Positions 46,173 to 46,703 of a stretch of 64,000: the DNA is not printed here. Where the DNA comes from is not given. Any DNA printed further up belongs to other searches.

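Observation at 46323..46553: Candidate precursor peptide: LigA/NHLP-clan-like helical leader and a Cys-free, Trp-free hydrophobic C-terminus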

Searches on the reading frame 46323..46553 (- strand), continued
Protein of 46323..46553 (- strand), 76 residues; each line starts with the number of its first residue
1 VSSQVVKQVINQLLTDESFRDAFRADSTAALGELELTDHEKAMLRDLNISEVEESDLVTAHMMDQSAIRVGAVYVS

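Call 31: search_protein_families(library=ncbifam, proteins=[L013:1796-3565:+, L013:3676-5685:+, L023:3636-5333:+, L025:9005-10753:+, L026:3016-5040:+, L007:11339-13333:+, L008:5242-7224:-, L023:2660-3634:+, L025:8016-8993:+, L026:2031-3068:+], max_evalue=1e-15)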
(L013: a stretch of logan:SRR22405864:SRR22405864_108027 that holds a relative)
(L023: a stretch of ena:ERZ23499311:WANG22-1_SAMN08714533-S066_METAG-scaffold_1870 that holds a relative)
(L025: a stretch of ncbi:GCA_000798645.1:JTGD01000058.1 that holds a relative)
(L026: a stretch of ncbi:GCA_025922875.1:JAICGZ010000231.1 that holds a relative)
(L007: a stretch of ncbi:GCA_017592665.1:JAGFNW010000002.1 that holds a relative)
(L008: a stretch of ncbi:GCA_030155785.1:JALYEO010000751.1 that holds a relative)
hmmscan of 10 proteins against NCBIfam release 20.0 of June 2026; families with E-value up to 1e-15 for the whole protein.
L013:1796-3565:+ (589 aa): 13 families
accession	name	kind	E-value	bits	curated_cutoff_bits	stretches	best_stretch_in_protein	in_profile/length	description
NF050148.1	rSAM_ApyD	equivalog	4.5e-79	266.5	750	1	66-440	77-443/645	RiPP biosynthesis radical SAM protein ApyD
TIGR03471.1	HpnJ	equivalog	1.7e-33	116.2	577.6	1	52-401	57-396/472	hopanoid biosynthesis associated radical SAM protein HpnJ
TIGR02026.1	BchE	equivalog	5.6e-31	108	481.35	1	49-363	50-367/497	magnesium-protoporphyrin IX monomethyl ester anaerobic oxidative cyclase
TIGR04479.1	bcpD_PhpK_rSAM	subfamily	6.2e-31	107.3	600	1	190-378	239-423/504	PhpK family radical SAM P-methyltransferase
TIGR04013.1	B12_SAM_MJ_1487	hypoth_equivalog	2e-29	102.6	251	1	83-392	60-361/382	TIGR04013 family B12-binding domain/radical SAM domain-containing protein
TIGR04014.1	B12_SAM_MJ_0865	equivalog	6.4e-29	101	360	1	92-386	68-356/434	methyl-coenzyme M reductase glutamine C-methyltransferase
TIGR04072.2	rSAM_ladder_B12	equivalog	2e-25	89.3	360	1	91-356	97-344/443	lipid biosynthesis B12-binding/radical SAM protein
NF033070.1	rSAM_AprD4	equivalog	2e-24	86.3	500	1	190-385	194-387/456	AprD4 family radical SAM diol-dehydratase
TIGR04385.1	B12_rSAM_cofa1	equivalog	2.3e-24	86.4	450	1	76-355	84-358/438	B12 lower ligand biosynthesis radical SAM protein BzaD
TIGR03975.1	rSAM_ocin_1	subfamily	2.7e-23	82.3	281.85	1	64-366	129-435/606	RiPP maturation radical SAM C-methyltransferase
TIGR04295.1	B12_rSAM_oligo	hypoth_equivalog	6.4e-20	71.2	400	1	96-315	105-315/422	TIGR04295 family B12-binding domain-containing radical SAM protein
TIGR04367.1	HpnR_B12_rSAM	equivalog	2.8e-19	69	650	1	21-387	22-372/490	hopanoid C-3 methylase HpnR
NF038361.1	rSAM_Sden_1168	equivalog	2.5e-16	59.3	575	1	185-357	275-447/560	Sden_1168 family B12-binding radical SAM P-methyltransferase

L013:3676-5685:+ (669 aa): 2 families
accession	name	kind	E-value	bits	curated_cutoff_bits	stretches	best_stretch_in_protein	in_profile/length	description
TIGR03975.1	rSAM_ocin_1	subfamily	4.8e-174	580.2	281.85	1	5-602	2-605/606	RiPP maturation radical SAM C-methyltransferase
NF050148.1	rSAM_ApyD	equivalog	1.2e-18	66.9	750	1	121-425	64-357/645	RiPP biosynthesis radical SAM protein ApyD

L023:3636-5333:+ (565 aa): 14 families
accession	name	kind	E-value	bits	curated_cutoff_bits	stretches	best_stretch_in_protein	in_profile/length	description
NF050148.1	rSAM_ApyD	equivalog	3.6e-87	293.3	750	1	24-429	26-432/645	RiPP biosynthesis radical SAM protein ApyD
TIGR02026.1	BchE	equivalog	4.7e-34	118.1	481.35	1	23-390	22-388/497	magnesium-protoporphyrin IX monomethyl ester anaerobic oxidative cyclase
TIGR04479.1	bcpD_PhpK_rSAM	subfamily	4.5e-33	114.4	600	1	52-395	96-442/504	PhpK family radical SAM P-methyltransferase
TIGR03471.1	HpnJ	equivalog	4.3e-32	111.6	577.6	1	51-397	55-395/472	hopanoid biosynthesis associated radical SAM protein HpnJ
TIGR04013.1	B12_SAM_MJ_1487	hypoth_equivalog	8e-31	107.2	251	1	61-392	38-360/382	TIGR04013 family B12-binding domain/radical SAM domain-containing protein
TIGR04014.1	B12_SAM_MJ_0865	equivalog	6.5e-26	91.1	360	1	63-386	37-355/434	methyl-coenzyme M reductase glutamine C-methyltransferase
TIGR04072.2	rSAM_ladder_B12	equivalog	1.4e-23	83.3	360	1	9-358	3-345/443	lipid biosynthesis B12-binding/radical SAM protein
TIGR04367.1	HpnR_B12_rSAM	equivalog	2.6e-23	82.3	650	1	22-342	21-333/490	hopanoid C-3 methylase HpnR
NF033070.1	rSAM_AprD4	equivalog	4.6e-23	81.8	500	1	126-413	125-414/456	AprD4 family radical SAM diol-dehydratase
TIGR03975.1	rSAM_ocin_1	subfamily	3.2e-21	75.5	281.85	1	55-376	117-446/606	RiPP maturation radical SAM C-methyltransferase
TIGR04385.1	B12_rSAM_cofa1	equivalog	4.2e-20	72.4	450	1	12-372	9-374/438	B12 lower ligand biosynthesis radical SAM protein BzaD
TIGR04190.1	B12_SAM_Ta0216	equivalog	4.9e-18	65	500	0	21-380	35-412/554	TIGR04190 family B12-binding domain/radical SAM domain protein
TIGR04295.1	B12_rSAM_oligo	hypoth_equivalog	1.4e-17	63.5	400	1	19-317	21-316/422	TIGR04295 family B12-binding domain-containing radical SAM protein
NF038361.1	rSAM_Sden_1168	equivalog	4.2e-16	58.6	575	1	180-421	271-509/560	Sden_1168 family B12-binding radical SAM P-methyltransferase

L025:9005-10753:+ (582 aa): 12 families
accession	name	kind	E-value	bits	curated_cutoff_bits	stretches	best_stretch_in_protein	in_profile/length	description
NF050148.1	rSAM_ApyD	equivalog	2.2e-85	287.4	750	1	59-442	71-441/645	RiPP biosynthesis radical SAM protein ApyD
TIGR02026.1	BchE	equivalog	1.4e-38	133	481.35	1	21-363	21-363/497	magnesium-protoporphyrin IX monomethyl ester anaerobic oxidative cyclase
TIGR03975.1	rSAM_ocin_1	subfamily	4.1e-30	104.8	281.85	1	54-382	116-449/606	RiPP maturation radical SAM C-methyltransferase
TIGR03471.1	HpnJ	equivalog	5.7e-30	104.6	577.6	1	42-392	49-387/472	hopanoid biosynthesis associated radical SAM protein HpnJ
TIGR04479.1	bcpD_PhpK_rSAM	subfamily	2.5e-29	102.1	600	1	67-383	112-424/504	PhpK family radical SAM P-methyltransferase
TIGR04013.1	B12_SAM_MJ_1487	hypoth_equivalog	1.9e-27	96.1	251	1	81-393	59-358/382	TIGR04013 family B12-binding domain/radical SAM domain-containing protein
NF033070.1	rSAM_AprD4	equivalog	2.4e-26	92.7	500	1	22-388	42-386/456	AprD4 family radical SAM diol-dehydratase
TIGR04014.1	B12_SAM_MJ_0865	equivalog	9e-26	90.6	360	1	89-391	63-357/434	methyl-coenzyme M reductase glutamine C-methyltransferase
TIGR04367.1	HpnR_B12_rSAM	equivalog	4.6e-25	88.1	650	1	20-345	20-333/490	hopanoid C-3 methylase HpnR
TIGR04385.1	B12_rSAM_cofa1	equivalog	2.7e-24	86.2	450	1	17-386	15-388/438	B12 lower ligand biosynthesis radical SAM protein BzaD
TIGR04072.2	rSAM_ladder_B12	equivalog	1e-23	83.7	360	1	88-365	93-349/443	lipid biosynthesis B12-binding/radical SAM protein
TIGR04295.1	B12_rSAM_oligo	hypoth_equivalog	9.9e-21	73.9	400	1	86-344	95-342/422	TIGR04295 family B12-binding domain-containing radical SAM protein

L026:3016-5040:+ (674 aa): 3 families
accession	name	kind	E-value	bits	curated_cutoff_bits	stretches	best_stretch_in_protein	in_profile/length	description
TIGR03975.1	rSAM_ocin_1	subfamily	5.2e-179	596.6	281.85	1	5-619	2-606/606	RiPP maturation radical SAM C-methyltransferase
TIGR04014.1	B12_SAM_MJ_0865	equivalog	1.5e-19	70.1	360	1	282-445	163-333/434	methyl-coenzyme M reductase glutamine C-methyltransferase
TIGR04072.2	rSAM_ladder_B12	equivalog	1.9e-17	63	360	0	279-437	180-338/443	lipid biosynthesis B12-binding/radical SAM protein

L007:11339-13333:+ (664 aa): 1 family
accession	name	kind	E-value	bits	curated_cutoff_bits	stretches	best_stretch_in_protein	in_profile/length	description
TIGR03975.1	rSAM_ocin_1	subfamily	8.3e-161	536.5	281.85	1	4-603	1-605/606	RiPP maturation radical SAM C-methyltransferase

L008:5242-7224:- (660 aa): 3 families
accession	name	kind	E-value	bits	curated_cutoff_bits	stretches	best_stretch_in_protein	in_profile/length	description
TIGR03975.1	rSAM_ocin_1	subfamily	1.9e-161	538.6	281.85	1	4-593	1-604/606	RiPP maturation radical SAM C-methyltransferase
NF050148.1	rSAM_ApyD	equivalog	1.5e-18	66.5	750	1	119-429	64-368/645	RiPP biosynthesis radical SAM protein ApyD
TIGR03471.1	HpnJ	equivalog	9.6e-17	61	577.6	1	126-419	65-357/472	hopanoid biosynthesis associated radical SAM protein HpnJ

L023:2660-3634:+ (324 aa): 1 family
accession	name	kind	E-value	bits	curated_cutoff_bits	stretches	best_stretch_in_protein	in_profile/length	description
TIGR04078.1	rSAM_yydG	equivalog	1.1e-30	107.2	300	1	6-131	3-130/309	YydG family radical SAM peptide epimerase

L025:8016-8993:+ (325 aa): 1 family
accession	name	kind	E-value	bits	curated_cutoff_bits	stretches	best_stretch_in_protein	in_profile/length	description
TIGR04078.1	rSAM_yydG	equivalog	2.3e-24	86.4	300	1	9-302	5-300/309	YydG family radical SAM peptide epimerase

L026:2031-3068:+ (345 aa): 1 family
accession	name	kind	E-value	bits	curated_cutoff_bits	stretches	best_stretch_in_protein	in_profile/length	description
TIGR04078.1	rSAM_yydG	equivalog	7.6e-26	91.3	300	1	14-306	3-303/309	YydG family radical SAM peptide epimerase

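Call 48: find_homologous_proteins(query=A5, max_evalue=0.001)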
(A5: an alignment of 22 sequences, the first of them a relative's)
Query A5 (22 sequences) (76 aa, profile of the alignment): 12 proteins with E <= 0.001 among 1101 candidates.
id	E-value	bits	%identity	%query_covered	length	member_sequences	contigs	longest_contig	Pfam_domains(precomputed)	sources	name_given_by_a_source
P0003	1.3e-27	113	71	100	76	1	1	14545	-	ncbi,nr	ncbi:MAG: Os1348 family NHLP clan protein [Actinomycetota bacterium]|nr:Os1348 family NHLP clan prot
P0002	2.0e-26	110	75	100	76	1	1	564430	-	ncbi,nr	ncbi:hypothetical protein J5X84_04180 [Streptosporangiaceae bacterium NEAU-GS5]|nr:hypothetical prot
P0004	1.3e-25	107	63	100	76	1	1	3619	-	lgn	-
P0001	1.7e-25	107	100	100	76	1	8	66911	-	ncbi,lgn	-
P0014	1.9e-24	103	28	100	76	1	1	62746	PF14407.12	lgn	-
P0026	1.2e-22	97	30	100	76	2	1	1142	PF14407.12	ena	-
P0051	3.4e-21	93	29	100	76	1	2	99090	PF14407.12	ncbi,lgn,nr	ncbi:MAG: hypothetical protein NXH97_22370 [Rhodobacteraceae bacterium]|nr:hypothetical protein [Par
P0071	3.5e-19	86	27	93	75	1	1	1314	-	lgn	-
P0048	4.2e-17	80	27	88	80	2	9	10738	-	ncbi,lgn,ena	-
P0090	3.4e-16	77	28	92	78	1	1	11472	-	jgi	jgi:hypothetical protein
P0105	1.1e-15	75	29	96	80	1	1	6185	-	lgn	-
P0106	5.4e-8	51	42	59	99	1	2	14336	PF14407.12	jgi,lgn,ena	-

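Call 58: predict_structure(alignment_id=A6)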
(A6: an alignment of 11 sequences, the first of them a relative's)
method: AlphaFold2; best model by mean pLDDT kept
length: 76 residues; sequences in the alignment: 11
mean_pLDDT: 65.7   pTM: 0.46
mean pLDDT of the five models: 65.7, 62.4, 62.0, 61.3, 61.1
residues with pLDDT >= 90: 0; 70-90: 43; 50-70: 17; < 50: 16
segments of 3 or more residues with pLDDT < 50: 60-63, 65-76
pLDDT, mean of each block of 10 residues (from residue 1): 71 78 80 77 71 53 45 39
secondary structure, 60 per line:
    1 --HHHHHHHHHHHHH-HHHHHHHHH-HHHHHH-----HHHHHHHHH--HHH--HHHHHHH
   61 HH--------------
elements in order: H3-15 H17-25 H27-32 H38-46 H54-62

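Call 63: fold_search(model_id=the predicted structure, library=pdb)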
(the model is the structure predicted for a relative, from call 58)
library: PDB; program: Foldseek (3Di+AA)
matches with E <= 10: 60; with E <= 0.001: 0
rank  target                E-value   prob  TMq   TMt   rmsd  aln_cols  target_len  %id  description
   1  9ch7_D                1.0e+00  0.47  0.49  0.56  10.7        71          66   14  Structure of the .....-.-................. (SonM) and RiPP precursor (SonA-Y62A) heteromeric complex (bound to SAH - s (released 2025-01-29)
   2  8t1s_B                1.1e+00  0.38  0.45  0.56  11.7        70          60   13  Structure of the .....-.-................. (SonM) and RiPP precursor (SonA with QSY deletion) heteromeric complex (bou (released 2023-11-22)
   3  7lts_B                1.2e+00  0.44  0.48  0.52  11.6        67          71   21  Structure of the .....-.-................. (SonM mutant R67A) and RiPP precursor (SonA) heteromeric complex (with SAH) (released 2021-09-29)
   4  7ltc_B                1.3e+00  0.33  0.45  0.49  10.8        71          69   15  Structure of the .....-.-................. (SonM) and RiPP precursor (SonA) heteromeric complex (no cofactor) (released 2021-09-29)
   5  9ch3_B                1.4e+00  0.33  0.45  0.57  11.1        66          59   17  Structure of the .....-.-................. (SonM) and RiPP precursor (SonA-L63D) heteromeric complex (bound to SAH) (released 2025-01-29)
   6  7ltr_D                1.5e+00  0.44  0.44  0.63   6.7        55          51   14  Structure of the heteromeric complex between the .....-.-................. (SonM) and a truncated construct of the RiP (released 2021-09-29)
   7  5n0w_A                1.5e+00  0.35  0.53  0.11  10.7        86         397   19  Crystal structure of OphA-DeltaC6 mutant R72A in complex with SAM (released 2018-02-14)
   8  6mjf_E                1.6e+00  0.63  0.53  0.12   6.5        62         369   22  Catalytic Domain of dbOphMA (released 2018-10-03)
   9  7lts_D                1.9e+00  0.38  0.51  0.54   9.9        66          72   12  Structure of the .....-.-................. (SonM mutant R67A) and RiPP precursor (SonA) heteromeric complex (with SAH) (released 2021-09-29)
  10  6gew                  1.9e+00  0.33  0.53  0.12  10.6        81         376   20  OphA Y63F-sinefungin complex (released 2018-09-19)
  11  9chi_H                1.9e+00  0.23  0.44  0.51  10.5        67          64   16  Structure of the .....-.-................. (SonM) and RiPP precursor (SonA-Y62A) heteromeric complex (bound to SAH - s (released 2025-01-29)
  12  9chi_B                2.0e+00  0.25  0.45  0.53  10.8        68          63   15  Structure of the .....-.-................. (SonM) and RiPP precursor (SonA-Y62A) heteromeric complex (bound to SAH - s (released 2025-01-29)
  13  9chi_D                2.1e+00  0.21  0.44  0.52  10.3        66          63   14  Structure of the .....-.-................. (SonM) and RiPP precursor (SonA-Y62A) heteromeric complex (bound to SAH - s (released 2025-01-29)
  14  9ch7_F                2.2e+00  0.41  0.48  0.66   6.2        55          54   18  Structure of the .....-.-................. (SonM) and RiPP precursor (SonA-Y62A) heteromeric complex (bound to SAH - s (released 2025-01-29)
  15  9ch0_B                2.2e+00  0.23  0.45  0.58  11.3        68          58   15  Structure of the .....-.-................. (SonM) and RiPP precursor (SonA-I65W) heteromeric complex (bound to SAH) (released 2025-01-29)
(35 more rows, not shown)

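Call 64: search_protein_families(library=pfam, proteins=[L013:5828-8434:+, L026:5344-5835:+, L025:7048-7440:-, L012:424-1695:-, L012:1946-2605:-, L009:1152-1952:+, L007:15302-16288:+, L008:13431-14279:+], max_evalue=0.01)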
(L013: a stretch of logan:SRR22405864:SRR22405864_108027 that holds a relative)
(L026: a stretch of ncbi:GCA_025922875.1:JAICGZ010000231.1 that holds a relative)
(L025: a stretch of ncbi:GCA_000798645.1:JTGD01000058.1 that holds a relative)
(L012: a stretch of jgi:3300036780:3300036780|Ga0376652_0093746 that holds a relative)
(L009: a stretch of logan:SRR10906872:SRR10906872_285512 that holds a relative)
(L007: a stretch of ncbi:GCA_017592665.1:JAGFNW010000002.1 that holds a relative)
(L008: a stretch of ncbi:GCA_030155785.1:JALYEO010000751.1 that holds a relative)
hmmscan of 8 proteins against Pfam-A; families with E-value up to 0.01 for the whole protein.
L013:5828-8434:+ (869 aa): 4 families
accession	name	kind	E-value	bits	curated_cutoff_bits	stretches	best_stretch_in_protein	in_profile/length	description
PF08367.16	M16C_assoc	-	8.6e-25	87.8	25.3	1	522-694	79-252/252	Peptidase M16C associated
PF05193.26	Peptidase_M16_C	-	9.7e-21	74.9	23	2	196-374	1-178/181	Peptidase M16 inactive domain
PF22516.1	PreP_C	-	6.4e-16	58.9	27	1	766-869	1-103/173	PreP C-terminal domain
PF00675.25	Peptidase_M16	-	0.00037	20.9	22.3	1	52-135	28-108/149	Insulinase (Peptidase family M16)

L026:5344-5835:+ (163 aa): 0 families

L025:7048-7440:- (130 aa): 0 families

L012:424-1695:- (423 aa): 0 families

L012:1946-2605:- (219 aa): 0 families

L009:1152-1952:+ (266 aa): 3 families
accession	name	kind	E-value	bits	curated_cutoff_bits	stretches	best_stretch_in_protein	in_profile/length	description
PF02373.28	JmjC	-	9.3e-12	45.9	24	1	175-212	76-113/114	JmjC domain, hydroxylase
PF13621.12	Cupin_8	-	2.5e-09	37.9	27.4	1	69-213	95-246/252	Cupin-like domain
PF08007.18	JmjC_2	-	4.6e-05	23.4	22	1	126-210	39-116/127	JmjC domain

L007:15302-16288:+ (328 aa): 1 family
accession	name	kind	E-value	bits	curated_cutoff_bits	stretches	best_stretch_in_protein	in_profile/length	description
PF14518.11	Haem_oxygenas_2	-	2.8e-08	34.2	28.9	1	38-145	2-109/177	Iron-containing redox enzyme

L008:13431-14279:+ (282 aa): 1 family
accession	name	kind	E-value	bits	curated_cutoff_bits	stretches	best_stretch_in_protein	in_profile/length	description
PF14518.11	Haem_oxygenas_2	-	3.7e-08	33.8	28.9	1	39-204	3-172/177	Iron-containing redox enzyme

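Call 71: find_encoding_contigs(protein=P0051, flank=10000, max_places=1)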
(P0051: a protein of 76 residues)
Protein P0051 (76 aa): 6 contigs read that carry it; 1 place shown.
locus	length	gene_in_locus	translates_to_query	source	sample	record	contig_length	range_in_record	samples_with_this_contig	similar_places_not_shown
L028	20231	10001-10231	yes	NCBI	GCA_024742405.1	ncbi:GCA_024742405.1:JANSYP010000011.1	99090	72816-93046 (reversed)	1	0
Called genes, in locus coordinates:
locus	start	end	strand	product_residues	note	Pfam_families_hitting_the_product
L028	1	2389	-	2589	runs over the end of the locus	PF17517:IgGFc_binding, PF17803:Cadherin_4, PF17892:Cadherin_5, PF17963:Big_9, PF05593:RHS_repeat, PF25023:TEN_YD-shell, PF05593:RHS_repeat, PF25023:TEN_YD-shell, +12 more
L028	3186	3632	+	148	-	-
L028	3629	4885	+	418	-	PF03432:Relaxase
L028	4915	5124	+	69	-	-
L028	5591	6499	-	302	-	PF08401:ArdcN, PF18818:MPTase-PolyVal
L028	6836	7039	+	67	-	PF13683:rve_3 (faint)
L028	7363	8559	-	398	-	PF04055:Radical_SAM, PF13186:SPASM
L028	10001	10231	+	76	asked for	PF14407:Frankia_peptide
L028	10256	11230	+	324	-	PF04055:Radical_SAM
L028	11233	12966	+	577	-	PF02310:B12-binding, PF04055:Radical_SAM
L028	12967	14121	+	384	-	-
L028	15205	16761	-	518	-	-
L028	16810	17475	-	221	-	-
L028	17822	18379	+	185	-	-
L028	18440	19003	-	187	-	PF00239:Resolvase, PF02796:HTH_7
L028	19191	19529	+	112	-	-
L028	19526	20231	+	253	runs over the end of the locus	-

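Call 72: find_encoding_contigs(protein=P0014, flank=10000, max_places=1)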
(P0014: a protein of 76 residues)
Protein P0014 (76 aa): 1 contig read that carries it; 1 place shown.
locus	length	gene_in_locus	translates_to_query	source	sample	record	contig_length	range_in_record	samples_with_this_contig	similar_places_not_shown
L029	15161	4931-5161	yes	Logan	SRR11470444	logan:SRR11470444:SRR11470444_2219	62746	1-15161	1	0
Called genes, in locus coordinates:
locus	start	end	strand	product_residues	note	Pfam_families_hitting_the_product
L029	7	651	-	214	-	PF06283:ThuA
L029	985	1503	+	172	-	PF04677:CwfJ_C_1 (weak), PF01230:HIT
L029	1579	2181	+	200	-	PF01863:YgjP-like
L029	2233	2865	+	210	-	PF01205:Impact_N, PF09186:DUF1949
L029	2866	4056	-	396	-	PF00266:Aminotran_5, PF01212:Beta_elim_lyase (weak), PF01041:DegT_DnrJ_EryC1 (weak)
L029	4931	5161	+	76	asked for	PF14407:Frankia_peptide (weak)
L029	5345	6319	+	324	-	PF04055:Radical_SAM (weak)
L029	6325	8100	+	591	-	PF02310:B12-binding, PF04055:Radical_SAM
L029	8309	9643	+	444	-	PF05977:MFS_3, PF07690:MFS_1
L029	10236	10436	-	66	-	-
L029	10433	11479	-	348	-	PF00005:ABC_tran, PF08352:oligo_HPY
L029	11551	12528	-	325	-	PF12911:OppC_N, PF00528:BPD_transp_1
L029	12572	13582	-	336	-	PF19300:BPD_transp_1_N (weak), PF00528:BPD_transp_1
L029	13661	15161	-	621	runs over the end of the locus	PF00496:SBP_bac_5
